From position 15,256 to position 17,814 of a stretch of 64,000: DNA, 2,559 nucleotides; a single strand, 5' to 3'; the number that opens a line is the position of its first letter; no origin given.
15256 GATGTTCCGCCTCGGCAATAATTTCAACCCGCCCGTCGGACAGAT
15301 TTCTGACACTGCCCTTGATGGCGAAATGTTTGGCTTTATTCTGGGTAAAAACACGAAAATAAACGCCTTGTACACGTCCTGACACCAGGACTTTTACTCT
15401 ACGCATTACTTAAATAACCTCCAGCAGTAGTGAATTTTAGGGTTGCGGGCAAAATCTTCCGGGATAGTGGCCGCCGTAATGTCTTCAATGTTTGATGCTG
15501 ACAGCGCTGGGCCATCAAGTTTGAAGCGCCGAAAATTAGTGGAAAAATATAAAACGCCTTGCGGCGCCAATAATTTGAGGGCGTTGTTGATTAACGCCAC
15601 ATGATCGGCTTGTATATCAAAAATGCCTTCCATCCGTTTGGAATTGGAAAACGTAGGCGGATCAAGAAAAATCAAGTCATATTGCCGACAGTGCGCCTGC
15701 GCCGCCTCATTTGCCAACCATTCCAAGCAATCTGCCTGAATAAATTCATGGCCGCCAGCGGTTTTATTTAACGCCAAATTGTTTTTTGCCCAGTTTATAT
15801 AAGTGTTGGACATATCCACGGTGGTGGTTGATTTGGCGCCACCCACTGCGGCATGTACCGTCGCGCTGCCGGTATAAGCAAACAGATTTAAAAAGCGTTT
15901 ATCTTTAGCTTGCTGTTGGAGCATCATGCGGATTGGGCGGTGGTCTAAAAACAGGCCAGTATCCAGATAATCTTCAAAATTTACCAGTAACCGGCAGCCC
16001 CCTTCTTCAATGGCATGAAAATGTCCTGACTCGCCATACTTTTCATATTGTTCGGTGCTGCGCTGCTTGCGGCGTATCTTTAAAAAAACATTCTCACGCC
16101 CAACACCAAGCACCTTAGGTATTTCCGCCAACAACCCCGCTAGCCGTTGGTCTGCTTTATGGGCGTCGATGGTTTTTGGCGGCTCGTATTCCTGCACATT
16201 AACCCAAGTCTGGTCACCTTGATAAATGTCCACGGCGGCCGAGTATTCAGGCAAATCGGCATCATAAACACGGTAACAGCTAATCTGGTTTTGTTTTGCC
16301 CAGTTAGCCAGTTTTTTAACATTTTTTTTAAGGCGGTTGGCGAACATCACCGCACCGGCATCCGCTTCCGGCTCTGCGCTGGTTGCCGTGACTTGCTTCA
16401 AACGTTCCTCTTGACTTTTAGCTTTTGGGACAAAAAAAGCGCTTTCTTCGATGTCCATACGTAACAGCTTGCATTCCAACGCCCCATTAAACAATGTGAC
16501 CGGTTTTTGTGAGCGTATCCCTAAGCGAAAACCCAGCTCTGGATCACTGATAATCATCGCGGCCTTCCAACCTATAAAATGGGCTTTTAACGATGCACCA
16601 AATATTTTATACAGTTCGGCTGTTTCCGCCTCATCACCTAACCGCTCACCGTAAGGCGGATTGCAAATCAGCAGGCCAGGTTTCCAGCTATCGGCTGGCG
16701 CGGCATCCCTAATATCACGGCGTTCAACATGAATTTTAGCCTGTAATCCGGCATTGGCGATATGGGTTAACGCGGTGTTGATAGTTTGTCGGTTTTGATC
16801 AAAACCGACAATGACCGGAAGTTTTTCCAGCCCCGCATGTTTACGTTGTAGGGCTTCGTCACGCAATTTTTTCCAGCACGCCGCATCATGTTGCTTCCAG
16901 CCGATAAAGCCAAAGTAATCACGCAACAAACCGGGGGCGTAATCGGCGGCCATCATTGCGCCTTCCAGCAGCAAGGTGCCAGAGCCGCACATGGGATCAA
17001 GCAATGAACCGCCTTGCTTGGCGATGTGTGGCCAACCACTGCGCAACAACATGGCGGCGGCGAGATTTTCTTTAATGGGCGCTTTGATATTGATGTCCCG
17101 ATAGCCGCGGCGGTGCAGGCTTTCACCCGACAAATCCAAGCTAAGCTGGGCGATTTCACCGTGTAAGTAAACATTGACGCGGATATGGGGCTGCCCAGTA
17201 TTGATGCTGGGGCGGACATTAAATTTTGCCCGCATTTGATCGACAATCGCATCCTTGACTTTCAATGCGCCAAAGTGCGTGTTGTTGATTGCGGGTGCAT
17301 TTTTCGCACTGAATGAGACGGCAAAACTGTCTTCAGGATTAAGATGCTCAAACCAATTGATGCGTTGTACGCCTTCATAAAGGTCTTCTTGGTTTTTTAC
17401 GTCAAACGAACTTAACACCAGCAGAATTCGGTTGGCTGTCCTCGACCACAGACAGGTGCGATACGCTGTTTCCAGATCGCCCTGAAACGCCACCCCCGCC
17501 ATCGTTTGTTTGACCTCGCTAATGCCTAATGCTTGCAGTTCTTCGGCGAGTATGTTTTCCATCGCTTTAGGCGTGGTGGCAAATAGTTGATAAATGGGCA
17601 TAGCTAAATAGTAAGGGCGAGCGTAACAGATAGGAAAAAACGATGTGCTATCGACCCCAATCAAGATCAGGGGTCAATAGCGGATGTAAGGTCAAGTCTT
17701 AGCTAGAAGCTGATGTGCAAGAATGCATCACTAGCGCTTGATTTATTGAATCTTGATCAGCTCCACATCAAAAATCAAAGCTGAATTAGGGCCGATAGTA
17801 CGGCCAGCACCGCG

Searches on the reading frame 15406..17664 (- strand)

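Call 22: search_protein_families(library=pfam, proteins=[window:15406-17664:-], max_evalue=0.00001)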
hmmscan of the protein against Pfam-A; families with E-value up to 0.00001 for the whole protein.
window:15406-17664:- (752 aa): 7 families
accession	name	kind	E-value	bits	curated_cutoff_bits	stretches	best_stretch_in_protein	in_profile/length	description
PF01170.24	UPF0020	-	3.5e-43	148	22.3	1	186-400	1-195/197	RMKL-like, methyltransferase domain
PF22020.1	RlmL_1st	-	3.2e-22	78.7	27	1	26-81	1-55/55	RlmL ferredoxin-like domain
PF10672.15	Methyltrans_SAM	-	7.6e-19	68.5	27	1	528-706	65-235/286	S-adenosylmethionine-dependent methyltransferase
PF02926.22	THUMP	-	1.1e-16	61.5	20.6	1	90-177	2-84/84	THUMP domain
PF03602.21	Cons_hypoth95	-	1.9e-12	47.7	24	1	581-694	35-145/182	Conserved hypothetical protein 95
PF13847.12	Methyltransf_31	-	6.9e-10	39.2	27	0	587-709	3-111/145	Methyltransferase domain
PF05175.20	MTS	-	5.8e-07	29.7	23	0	589-708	33-139/170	Methyltransferase small domain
